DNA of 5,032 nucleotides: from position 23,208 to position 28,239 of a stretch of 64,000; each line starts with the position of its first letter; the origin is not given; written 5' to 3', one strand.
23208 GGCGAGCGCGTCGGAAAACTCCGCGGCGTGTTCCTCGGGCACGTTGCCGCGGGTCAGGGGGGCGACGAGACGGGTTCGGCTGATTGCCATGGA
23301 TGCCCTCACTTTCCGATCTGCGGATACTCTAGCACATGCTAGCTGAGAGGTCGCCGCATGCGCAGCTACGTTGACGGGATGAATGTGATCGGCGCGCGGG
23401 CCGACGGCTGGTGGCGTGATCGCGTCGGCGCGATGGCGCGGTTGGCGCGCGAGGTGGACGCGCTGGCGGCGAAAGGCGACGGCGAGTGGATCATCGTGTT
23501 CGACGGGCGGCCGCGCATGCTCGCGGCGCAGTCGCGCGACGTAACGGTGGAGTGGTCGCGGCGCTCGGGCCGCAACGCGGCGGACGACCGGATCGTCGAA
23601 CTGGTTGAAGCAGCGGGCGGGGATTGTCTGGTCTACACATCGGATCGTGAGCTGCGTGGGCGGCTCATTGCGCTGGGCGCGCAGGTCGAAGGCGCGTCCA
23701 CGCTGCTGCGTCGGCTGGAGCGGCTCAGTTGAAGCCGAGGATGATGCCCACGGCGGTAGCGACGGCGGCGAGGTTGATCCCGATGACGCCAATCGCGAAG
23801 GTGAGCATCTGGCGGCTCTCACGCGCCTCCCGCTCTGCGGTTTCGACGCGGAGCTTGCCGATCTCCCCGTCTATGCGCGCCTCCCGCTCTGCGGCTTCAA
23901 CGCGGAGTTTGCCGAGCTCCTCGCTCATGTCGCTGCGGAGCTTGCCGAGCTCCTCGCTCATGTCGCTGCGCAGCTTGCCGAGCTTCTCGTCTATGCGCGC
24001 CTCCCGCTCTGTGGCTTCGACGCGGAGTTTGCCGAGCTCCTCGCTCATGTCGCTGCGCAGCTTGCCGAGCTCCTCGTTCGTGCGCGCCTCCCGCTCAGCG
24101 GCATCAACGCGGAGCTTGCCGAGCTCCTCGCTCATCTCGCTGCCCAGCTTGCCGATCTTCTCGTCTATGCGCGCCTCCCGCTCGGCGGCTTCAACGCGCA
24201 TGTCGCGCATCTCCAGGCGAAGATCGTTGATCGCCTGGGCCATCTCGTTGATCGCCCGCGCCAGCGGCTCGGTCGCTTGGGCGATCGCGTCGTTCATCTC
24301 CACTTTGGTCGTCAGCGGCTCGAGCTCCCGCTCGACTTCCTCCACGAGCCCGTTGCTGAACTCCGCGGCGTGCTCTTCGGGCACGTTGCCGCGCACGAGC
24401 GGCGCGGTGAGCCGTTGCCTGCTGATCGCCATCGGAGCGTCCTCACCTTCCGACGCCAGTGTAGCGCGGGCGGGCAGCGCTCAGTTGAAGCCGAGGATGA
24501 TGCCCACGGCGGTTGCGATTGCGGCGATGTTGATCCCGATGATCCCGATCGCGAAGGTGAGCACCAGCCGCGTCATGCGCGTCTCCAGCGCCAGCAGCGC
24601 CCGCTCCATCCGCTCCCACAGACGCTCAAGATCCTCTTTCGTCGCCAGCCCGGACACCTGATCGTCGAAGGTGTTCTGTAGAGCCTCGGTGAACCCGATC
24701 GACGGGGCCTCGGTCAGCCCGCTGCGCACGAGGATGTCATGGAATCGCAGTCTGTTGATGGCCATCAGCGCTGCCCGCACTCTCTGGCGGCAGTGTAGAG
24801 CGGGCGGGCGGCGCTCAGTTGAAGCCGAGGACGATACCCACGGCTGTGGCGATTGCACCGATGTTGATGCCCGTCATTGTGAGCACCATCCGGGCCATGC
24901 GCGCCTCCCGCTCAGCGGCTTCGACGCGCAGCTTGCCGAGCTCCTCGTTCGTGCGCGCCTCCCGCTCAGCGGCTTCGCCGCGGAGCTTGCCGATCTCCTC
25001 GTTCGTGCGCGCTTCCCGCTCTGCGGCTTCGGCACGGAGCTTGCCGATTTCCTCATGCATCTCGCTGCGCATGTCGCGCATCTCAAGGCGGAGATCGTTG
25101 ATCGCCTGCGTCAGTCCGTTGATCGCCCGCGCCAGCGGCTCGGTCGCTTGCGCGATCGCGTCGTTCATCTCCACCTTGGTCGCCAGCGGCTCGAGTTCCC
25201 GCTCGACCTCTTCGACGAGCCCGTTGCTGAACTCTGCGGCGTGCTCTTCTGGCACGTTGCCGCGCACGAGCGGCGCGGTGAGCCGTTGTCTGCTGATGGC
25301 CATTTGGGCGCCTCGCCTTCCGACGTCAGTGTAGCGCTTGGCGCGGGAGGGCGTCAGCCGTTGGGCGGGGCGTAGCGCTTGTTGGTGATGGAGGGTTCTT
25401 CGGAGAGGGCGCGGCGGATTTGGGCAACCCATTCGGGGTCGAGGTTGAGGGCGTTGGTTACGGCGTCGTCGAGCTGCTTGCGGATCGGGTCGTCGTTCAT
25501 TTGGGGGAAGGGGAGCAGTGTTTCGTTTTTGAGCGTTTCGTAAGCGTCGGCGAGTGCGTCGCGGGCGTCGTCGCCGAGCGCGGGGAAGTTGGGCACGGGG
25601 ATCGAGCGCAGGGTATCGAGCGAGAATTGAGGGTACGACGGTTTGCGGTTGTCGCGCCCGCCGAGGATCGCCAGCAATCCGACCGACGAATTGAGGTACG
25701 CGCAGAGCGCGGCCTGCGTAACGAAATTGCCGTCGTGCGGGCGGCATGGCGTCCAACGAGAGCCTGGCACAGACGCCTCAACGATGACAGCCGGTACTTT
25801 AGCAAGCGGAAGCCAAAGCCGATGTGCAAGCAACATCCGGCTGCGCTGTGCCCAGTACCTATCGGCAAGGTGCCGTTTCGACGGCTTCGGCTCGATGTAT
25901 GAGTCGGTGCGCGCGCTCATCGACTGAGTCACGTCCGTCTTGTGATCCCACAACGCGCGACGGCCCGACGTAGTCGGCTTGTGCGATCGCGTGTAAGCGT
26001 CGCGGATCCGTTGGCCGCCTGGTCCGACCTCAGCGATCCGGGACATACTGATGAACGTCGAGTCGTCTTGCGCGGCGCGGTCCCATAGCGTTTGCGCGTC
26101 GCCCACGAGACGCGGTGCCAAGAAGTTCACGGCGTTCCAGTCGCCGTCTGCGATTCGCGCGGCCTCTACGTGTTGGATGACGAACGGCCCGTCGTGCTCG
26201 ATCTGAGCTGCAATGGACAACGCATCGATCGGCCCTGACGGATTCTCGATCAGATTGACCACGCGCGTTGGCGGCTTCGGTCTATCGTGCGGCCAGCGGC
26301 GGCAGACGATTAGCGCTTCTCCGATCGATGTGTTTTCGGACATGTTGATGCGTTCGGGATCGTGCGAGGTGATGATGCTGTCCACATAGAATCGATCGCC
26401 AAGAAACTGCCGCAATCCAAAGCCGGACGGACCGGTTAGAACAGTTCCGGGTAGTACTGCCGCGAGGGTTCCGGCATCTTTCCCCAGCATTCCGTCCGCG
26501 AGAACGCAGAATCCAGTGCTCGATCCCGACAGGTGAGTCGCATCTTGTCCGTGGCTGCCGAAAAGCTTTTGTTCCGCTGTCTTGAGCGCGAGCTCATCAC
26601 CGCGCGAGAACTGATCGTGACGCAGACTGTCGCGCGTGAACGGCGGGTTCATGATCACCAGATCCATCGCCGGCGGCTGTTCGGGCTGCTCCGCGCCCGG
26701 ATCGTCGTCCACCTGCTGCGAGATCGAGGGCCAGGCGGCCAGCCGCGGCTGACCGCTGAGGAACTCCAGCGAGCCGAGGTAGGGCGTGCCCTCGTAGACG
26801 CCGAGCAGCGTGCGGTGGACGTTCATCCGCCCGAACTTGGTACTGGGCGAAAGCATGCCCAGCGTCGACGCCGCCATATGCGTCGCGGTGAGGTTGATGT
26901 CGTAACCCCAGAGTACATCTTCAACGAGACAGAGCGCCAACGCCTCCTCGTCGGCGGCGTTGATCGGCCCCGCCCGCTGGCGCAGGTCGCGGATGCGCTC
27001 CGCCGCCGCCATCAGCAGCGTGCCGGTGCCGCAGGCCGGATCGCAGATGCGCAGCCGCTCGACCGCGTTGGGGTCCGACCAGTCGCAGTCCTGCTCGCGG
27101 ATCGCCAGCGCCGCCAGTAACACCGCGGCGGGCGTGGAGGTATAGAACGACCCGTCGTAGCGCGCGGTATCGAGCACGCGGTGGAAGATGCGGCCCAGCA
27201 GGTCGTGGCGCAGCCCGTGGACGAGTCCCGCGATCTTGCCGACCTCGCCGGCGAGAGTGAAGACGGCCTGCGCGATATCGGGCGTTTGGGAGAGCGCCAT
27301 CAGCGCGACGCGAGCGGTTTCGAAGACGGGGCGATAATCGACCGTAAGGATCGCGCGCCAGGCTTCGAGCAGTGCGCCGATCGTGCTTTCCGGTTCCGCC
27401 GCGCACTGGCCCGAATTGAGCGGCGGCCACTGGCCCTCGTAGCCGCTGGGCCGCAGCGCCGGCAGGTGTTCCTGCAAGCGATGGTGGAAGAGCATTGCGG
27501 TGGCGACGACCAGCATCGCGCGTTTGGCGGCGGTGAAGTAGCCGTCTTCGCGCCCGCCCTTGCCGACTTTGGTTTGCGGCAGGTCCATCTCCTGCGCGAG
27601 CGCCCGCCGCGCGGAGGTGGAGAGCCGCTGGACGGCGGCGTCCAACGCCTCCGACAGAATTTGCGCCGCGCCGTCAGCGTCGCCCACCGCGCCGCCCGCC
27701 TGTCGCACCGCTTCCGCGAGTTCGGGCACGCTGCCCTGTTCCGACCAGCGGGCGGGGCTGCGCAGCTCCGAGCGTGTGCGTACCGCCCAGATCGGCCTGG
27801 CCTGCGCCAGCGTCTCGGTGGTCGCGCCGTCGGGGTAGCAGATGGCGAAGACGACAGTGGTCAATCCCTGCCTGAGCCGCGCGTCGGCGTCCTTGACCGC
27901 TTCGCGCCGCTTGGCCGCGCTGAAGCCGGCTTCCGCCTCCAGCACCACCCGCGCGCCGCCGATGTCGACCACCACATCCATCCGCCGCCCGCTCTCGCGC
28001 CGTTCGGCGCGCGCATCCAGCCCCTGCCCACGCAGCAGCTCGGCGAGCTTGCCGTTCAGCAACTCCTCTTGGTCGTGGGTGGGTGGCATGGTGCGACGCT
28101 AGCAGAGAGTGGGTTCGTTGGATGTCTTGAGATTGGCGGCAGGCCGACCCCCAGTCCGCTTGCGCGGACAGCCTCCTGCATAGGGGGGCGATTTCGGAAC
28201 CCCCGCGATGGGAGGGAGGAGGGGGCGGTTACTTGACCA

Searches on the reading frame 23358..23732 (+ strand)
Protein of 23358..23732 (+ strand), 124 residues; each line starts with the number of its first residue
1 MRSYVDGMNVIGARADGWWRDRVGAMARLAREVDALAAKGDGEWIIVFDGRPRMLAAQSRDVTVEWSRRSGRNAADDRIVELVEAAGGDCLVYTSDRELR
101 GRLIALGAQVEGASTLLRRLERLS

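Call 32: search_protein_families(library=pfam, proteins=[window:23358-23732:+], max_evalue=1)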
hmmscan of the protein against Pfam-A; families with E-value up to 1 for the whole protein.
window:23358-23732:+ (124 aa): 3 families
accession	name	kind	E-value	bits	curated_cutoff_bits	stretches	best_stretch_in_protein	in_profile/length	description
PF05991.17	NYN_YacP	-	3.7e-06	27.5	24.6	1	5-122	3-129/166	YacP-like NYN domain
PF18477.7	PIN_9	-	0.0027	18.4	26.3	1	72-110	73-110/116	PIN like domain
PF02639.20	DUF188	-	0.21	11.7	24.3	1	69-110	35-73/130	Uncharacterized BCR, YaiI/YqxD family COG1671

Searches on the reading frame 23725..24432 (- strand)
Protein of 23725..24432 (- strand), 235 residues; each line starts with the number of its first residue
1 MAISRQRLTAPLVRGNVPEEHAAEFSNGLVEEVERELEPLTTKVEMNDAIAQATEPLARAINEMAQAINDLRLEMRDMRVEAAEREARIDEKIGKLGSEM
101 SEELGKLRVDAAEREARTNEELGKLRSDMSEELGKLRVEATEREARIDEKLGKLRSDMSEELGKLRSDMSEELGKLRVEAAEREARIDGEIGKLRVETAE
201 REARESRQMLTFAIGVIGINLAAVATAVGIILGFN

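Call 4: search_protein_families(library=pfam, proteins=[window:23725-24432:-], max_evalue=0.01)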
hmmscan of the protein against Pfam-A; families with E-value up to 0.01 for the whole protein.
window:23725-24432:- (235 aa): 1 family
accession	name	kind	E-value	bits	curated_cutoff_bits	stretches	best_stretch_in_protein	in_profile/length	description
PF07798.16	CCDC90-like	-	8.9e-05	22.8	33.5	1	128-223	76-171/175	Coiled-coil domain-containing protein 90-like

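Call 5: search_protein_families(library=padloc, proteins=[window:23725-24432:-], max_evalue=0.01)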
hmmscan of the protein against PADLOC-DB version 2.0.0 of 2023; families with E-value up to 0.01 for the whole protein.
window:23725-24432:- (235 aa): 10 families
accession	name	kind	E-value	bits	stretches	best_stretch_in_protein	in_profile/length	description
PDLC00601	ZorA1|ZorA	-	8.3e-07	26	1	47-183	314-454/699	MotA/ExbB/TolQ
PDLC00648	ZorA3|ZorA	-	1.6e-06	25.2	1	31-207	362-537/692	MotA/ExbB/TolQ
PDLC03859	LmuB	-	8.7e-06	23.2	1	24-179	350-487/611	-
PDLC03841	LeoBC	-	6.1e-05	20.3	1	58-231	295-483/601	-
PDLC03839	LeoA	-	0.00018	18.8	1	32-212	251-428/559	-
PDLC03843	LeoC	-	0.00022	19.4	0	54-228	105-202/207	-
PDLC00647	ZorA3|ZorA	-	0.001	15.6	1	29-205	447-616/780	MotA/ExbB/TolQ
PDLC00637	ZorA2|ZorA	-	0.0041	14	1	29-164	260-389/420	MotA/ExbB/TolQ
PDLC00598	ZorA1|ZorA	-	0.0049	13.3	0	46-144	373-475/663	MotA/ExbB/TolQ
PDLC03865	LmuB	-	0.0073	12.5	0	38-184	523-658/1007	-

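Call 6: search_protein_families(library=ncbifam, proteins=[window:23725-24432:-], max_evalue=0.01)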
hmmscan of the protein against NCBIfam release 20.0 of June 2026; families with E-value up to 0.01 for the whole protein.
window:23725-24432:- (235 aa): 2 families
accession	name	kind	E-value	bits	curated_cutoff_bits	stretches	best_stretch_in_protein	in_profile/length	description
NF033928.1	alph_xenorhab_A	subfamily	8.8e-05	21.9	125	0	20-77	150-206/339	alpha-xenorhabdolysin family binary toxin subunit A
NF033916.0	antiphage_ZorA_3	subfamily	0.00054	19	250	1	48-193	270-419/509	anti-phage ZorAB system protein ZorA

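Call 71: find_homologous_proteins(query=window:23725-24432:-, max_evalue=0.00001)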
Query window:23725-24432:- (235 aa): 7 proteins with E <= 0.00001 among 8000 candidates.
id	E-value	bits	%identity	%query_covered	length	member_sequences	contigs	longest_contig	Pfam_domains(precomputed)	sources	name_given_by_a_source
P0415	2.4e-46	177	77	50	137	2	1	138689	-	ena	-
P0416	2.6e-45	173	49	100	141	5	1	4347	-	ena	-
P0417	2.3e-30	125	44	52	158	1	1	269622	-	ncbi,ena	-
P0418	2.3e-24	105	43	66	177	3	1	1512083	-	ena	-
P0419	5.7e-23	100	48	53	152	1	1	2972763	-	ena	-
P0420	9.9e-23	100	47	53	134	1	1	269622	-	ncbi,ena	-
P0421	3.4e-10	59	52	30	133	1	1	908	-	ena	-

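Call 72: find_encoding_contigs(protein=P0418, flank=6000, max_places=3)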
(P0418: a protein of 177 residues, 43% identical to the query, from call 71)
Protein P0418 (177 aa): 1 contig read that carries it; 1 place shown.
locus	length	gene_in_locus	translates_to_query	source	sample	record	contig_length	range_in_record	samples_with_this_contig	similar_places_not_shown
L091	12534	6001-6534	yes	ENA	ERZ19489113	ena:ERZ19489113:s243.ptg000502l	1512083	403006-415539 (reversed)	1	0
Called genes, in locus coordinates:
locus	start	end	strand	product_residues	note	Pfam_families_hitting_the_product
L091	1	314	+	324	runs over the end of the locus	PF03747:ADP_ribosyl_GH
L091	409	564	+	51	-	-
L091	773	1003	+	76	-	PF01844:HNH (weak)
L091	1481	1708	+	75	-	-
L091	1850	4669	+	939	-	PF02384:N6_Mtase (faint)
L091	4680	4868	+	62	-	-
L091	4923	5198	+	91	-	-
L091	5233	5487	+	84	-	-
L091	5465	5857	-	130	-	PF05991:NYN_YacP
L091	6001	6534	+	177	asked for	-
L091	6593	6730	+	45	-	-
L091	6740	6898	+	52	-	-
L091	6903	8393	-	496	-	PF01336:tRNA_anti-codon, PF00152:tRNA-synt_2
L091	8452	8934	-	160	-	PF03449:GreA_GreB_N, PF01272:GreA_GreB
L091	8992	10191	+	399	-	PF00089:Trypsin, PF13365:Trypsin_2, PF13180:PDZ_2, PF17820:PDZ_6 (faint)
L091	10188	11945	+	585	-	-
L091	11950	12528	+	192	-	PF03602:Cons_hypoth95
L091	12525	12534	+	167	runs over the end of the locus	PF01467:CTP_transf_like, PF08218:Citrate_ly_lig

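Call 73: find_encoding_contigs(protein=P0415, flank=6000, max_places=3)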
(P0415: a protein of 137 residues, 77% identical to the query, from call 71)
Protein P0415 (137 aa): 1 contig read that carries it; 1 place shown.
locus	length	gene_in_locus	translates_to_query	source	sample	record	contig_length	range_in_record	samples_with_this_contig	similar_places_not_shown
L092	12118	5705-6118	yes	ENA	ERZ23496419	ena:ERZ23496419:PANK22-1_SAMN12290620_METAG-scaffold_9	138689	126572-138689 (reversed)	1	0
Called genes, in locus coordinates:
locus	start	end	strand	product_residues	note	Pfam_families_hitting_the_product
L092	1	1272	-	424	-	?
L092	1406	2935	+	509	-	PF02515:CoA_transf_3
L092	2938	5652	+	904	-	PF02384:N6_Mtase (faint)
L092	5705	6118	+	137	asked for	-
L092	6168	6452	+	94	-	-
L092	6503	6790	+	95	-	-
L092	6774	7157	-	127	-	PF05991:NYN_YacP (weak)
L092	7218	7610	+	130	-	-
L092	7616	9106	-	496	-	PF01336:tRNA_anti-codon, PF00152:tRNA-synt_2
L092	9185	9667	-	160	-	PF03449:GreA_GreB_N, PF01272:GreA_GreB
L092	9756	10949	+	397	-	PF00089:Trypsin, PF13365:Trypsin_2, PF13180:PDZ_2, PF17820:PDZ_6 (faint)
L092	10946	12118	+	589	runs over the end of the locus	-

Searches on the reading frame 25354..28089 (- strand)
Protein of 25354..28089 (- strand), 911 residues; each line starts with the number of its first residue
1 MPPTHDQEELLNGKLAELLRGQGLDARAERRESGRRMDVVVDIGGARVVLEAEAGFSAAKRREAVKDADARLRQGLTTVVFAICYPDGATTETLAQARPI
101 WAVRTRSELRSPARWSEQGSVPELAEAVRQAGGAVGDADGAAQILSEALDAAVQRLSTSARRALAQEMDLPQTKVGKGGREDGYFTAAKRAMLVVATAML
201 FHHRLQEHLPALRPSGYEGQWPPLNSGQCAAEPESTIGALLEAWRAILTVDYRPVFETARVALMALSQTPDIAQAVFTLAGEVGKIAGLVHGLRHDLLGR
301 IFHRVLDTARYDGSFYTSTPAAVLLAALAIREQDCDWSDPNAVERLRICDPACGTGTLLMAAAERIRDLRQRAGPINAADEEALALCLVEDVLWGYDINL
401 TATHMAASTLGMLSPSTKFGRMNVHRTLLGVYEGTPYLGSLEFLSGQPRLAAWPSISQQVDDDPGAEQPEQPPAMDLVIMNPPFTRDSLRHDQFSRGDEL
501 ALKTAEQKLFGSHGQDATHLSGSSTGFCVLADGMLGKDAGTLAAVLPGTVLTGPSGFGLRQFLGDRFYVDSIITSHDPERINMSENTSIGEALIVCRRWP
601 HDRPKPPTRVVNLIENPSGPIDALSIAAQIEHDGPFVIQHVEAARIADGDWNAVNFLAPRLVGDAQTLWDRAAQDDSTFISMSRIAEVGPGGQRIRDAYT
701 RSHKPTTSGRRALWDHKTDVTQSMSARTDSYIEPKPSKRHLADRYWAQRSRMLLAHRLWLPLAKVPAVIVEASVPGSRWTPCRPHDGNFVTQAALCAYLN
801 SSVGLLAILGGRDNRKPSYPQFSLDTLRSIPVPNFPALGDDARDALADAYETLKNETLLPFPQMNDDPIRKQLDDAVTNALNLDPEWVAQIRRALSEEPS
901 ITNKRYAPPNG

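Call 4: search_protein_families(library=pfam, proteins=[window:25354-28089:-], max_evalue=0.01)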
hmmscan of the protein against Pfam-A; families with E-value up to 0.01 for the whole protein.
window:25354-28089:- (911 aa): 1 family
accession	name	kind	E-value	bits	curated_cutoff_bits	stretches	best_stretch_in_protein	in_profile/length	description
PF02384.22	N6_Mtase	-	1.4e-05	25.1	20.4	1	297-369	5-71/311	N-6 DNA Methylase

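Call 5: search_protein_families(library=padloc, proteins=[window:25354-28089:-], max_evalue=0.01)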
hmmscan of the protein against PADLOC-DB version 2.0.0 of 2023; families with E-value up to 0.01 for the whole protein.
window:25354-28089:- (911 aa): 22 families
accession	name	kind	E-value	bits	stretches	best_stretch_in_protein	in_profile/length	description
PDLC03338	MTase_II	-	1.1e-06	25.7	1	268-411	82-214/604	Type II methyltransferase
PDLC03630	REase_MTase_IIG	-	1.2e-06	24.7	1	296-404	352-460/1100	Type IIG restriction enzyme-methyltransferase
PDLC03021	MTase_I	-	1.6e-06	25.2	1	336-408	178-243/491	Type I methyltransferase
PDLC03348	MTase_II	-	1.8e-06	24.8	1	295-414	201-313/727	Type II methyltransferase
PDLC02525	PglX|PglXI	-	6.1e-06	23.1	1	332-412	271-347/607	PglX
PDLC03029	MTase_I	-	6.3e-05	19.6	1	312-373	176-235/661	Type I methyltransferase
PDLC03026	MTase_I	-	0.00025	18.3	0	340-382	161-201/487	Type I methyltransferase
PDLC02529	PglX|PglXI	-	0.0004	16.2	1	342-406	225-286/1189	PglX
PDLC02522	PglX|PglXI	-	0.001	14.9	1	341-413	419-487/1218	PglX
PDLC03600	REase_MTase_IIG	-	0.0013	14.7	1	344-414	300-366/1205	Type IIG restriction enzyme-methyltransferase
PDLC02528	PglX|PglXI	-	0.0015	14.3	1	340-412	286-355/1125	PglX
PDLC02521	PglX|PglXI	-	0.0017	14.3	1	341-413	304-372/1174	PglX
PDLC03606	REase_MTase_IIG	-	0.0028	13.9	0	310-363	337-379/935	Type IIG restriction enzyme-methyltransferase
PDLC03033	MTase_I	-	0.0029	14.6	1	314-366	203-247/541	Type I methyltransferase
PDLC03335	MTase_II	-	0.0032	14.2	0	344-426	102-174/607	Type II methyltransferase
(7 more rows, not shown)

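Call 6: search_protein_families(library=ncbifam, proteins=[window:25354-28089:-], max_evalue=0.01)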
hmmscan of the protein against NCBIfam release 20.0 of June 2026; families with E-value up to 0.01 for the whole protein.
window:25354-28089:- (911 aa): 4 families
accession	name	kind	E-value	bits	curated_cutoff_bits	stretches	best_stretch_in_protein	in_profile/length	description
NF047738.1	antiphage_MADS2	equivalog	2.1e-05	23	720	1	344-569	331-538/654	methylation-associated defense system DNA methyltransferase MAD2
TIGR02987.1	met_A_Alw26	exception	3.6e-05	22.7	353.5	1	312-563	3-213/523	Alw26I/Eco31I/Esp3I family type II restriction adenine-specific DNA-methyltransferase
NF033455.1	BREX_6_MTaseX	exception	0.00053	17.6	900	1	339-412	323-398/1319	BREX-6 system adenine-specific DNA-methyltransferase PglX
NF033454.1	BREX_5_MTaseX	exception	0.0029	15.2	900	1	331-410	288-364/1404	BREX-5 system adenine-specific DNA-methyltransferase PglX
